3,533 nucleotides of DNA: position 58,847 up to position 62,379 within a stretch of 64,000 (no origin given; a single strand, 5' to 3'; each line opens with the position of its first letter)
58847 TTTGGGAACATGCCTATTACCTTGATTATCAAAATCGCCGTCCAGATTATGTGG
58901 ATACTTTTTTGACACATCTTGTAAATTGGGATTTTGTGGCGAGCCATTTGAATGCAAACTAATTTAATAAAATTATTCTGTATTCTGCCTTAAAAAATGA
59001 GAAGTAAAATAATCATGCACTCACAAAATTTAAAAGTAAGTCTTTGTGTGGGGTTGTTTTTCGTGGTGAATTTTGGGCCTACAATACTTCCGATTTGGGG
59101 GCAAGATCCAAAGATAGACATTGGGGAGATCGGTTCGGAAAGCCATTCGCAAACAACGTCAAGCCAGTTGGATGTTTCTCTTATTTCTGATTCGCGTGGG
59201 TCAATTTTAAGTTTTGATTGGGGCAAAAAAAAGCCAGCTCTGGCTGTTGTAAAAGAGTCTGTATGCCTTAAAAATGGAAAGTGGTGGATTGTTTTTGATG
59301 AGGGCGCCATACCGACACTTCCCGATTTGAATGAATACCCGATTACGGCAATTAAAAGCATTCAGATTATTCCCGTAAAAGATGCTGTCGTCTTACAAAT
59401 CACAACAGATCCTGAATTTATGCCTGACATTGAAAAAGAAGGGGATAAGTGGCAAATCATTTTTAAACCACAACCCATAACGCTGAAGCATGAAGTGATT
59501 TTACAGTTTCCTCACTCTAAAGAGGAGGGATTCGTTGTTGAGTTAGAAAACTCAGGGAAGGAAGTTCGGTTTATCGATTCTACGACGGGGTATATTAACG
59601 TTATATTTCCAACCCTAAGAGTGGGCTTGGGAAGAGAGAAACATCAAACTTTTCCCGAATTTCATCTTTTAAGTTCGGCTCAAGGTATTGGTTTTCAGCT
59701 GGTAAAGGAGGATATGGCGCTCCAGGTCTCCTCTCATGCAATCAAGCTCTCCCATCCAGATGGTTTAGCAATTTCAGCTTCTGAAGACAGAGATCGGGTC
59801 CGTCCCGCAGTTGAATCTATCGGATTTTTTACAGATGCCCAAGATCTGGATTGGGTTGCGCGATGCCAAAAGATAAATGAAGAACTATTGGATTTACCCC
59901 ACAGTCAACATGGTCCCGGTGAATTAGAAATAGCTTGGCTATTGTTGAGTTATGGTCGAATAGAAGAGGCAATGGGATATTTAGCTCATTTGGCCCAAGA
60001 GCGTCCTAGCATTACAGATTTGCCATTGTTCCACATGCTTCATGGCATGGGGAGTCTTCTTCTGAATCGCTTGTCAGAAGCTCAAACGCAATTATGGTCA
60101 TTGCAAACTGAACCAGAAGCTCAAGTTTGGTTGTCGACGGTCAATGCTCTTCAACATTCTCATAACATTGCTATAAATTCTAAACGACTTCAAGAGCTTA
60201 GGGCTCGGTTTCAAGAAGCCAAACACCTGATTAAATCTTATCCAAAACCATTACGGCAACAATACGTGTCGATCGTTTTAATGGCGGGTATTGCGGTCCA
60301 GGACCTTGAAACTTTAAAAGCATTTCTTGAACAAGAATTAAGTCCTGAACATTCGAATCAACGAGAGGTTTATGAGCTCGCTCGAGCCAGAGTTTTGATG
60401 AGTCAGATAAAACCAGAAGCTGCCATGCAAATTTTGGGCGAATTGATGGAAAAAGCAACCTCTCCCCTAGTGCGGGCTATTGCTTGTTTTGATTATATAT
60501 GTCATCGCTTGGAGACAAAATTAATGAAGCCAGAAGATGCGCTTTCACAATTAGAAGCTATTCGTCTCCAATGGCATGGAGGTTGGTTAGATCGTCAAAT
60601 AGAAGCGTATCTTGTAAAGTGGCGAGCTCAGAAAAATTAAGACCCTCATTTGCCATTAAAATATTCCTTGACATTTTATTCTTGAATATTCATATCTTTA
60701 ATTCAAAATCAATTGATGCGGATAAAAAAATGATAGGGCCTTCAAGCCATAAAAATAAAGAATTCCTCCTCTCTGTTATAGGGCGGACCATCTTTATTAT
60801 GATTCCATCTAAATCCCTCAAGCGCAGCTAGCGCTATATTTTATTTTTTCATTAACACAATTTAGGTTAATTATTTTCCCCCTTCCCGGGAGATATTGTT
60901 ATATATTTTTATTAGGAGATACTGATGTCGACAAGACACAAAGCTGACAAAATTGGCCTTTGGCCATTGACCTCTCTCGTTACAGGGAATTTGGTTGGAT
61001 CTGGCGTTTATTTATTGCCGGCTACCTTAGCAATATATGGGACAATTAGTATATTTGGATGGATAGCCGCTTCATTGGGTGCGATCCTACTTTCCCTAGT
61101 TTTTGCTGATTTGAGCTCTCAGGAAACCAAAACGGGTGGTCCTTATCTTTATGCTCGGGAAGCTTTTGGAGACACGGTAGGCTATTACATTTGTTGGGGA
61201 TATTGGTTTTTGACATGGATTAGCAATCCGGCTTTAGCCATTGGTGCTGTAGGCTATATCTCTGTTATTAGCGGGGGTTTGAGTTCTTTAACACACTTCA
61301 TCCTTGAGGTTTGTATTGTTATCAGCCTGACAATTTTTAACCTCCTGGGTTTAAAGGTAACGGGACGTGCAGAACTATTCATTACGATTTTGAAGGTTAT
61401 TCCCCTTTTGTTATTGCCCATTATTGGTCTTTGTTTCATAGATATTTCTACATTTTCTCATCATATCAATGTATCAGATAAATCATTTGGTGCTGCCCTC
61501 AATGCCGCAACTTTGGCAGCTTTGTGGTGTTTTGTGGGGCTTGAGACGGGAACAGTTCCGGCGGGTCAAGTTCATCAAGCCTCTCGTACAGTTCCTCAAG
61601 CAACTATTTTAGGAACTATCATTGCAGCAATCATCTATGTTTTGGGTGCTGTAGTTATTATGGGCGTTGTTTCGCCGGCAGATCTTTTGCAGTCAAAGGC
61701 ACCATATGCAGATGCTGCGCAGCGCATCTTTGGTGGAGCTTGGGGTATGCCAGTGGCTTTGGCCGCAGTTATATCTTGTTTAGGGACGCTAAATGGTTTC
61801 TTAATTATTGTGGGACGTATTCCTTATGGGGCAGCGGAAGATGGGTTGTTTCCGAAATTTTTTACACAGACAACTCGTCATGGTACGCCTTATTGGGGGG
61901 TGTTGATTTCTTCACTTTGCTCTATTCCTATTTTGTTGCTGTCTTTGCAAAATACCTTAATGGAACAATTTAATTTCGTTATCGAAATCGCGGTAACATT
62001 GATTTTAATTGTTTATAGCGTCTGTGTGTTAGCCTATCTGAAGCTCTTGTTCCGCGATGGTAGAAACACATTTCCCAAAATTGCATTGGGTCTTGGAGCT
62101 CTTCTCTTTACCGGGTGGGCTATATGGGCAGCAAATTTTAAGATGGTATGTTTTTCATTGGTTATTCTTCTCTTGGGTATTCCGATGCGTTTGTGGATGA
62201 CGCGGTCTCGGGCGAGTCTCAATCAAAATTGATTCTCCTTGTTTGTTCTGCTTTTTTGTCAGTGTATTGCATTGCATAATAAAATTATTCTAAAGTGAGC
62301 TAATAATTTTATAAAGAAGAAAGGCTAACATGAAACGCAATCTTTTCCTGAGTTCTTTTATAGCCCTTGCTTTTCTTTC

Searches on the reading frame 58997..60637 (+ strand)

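Call 58: search_protein_families(library=pfam, proteins=[window:58997-60637:+], max_evalue=0.001)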
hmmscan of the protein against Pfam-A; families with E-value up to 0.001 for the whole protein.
window:58997-60637:+ (547 aa): 1 family
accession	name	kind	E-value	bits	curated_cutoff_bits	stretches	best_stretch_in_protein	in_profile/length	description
PF25062.1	ARM_TT21_N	-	0.0003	21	40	0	340-409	24-93/222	Tetratricopeptide repeat protein 21 N-terminal ARM repeat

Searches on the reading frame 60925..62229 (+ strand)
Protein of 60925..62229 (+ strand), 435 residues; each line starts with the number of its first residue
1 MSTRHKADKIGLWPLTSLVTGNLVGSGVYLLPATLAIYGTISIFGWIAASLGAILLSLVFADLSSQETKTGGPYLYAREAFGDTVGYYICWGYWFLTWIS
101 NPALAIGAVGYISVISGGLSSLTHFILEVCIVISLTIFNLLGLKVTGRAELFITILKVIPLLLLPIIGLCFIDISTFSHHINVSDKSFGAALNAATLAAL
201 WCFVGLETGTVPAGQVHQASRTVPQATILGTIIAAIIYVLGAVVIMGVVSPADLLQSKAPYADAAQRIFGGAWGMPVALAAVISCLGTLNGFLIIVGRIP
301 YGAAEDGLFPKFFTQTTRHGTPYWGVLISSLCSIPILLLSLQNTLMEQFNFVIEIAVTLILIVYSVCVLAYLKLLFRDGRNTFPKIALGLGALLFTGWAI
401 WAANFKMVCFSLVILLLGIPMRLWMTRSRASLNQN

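Call 58: search_protein_families(library=pfam, proteins=[window:60925-62229:+], max_evalue=0.001)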
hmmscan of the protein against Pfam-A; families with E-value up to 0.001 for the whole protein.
window:60925-62229:+ (435 aa): 2 families
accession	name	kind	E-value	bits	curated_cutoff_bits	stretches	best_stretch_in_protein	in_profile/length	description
PF13520.12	AA_permease_2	-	2.3e-50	172.2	27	1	10-417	1-403/427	Amino acid permease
PF00324.27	AA_permease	-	3e-36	125.5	24.6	1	34-414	22-423/470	Amino acid permease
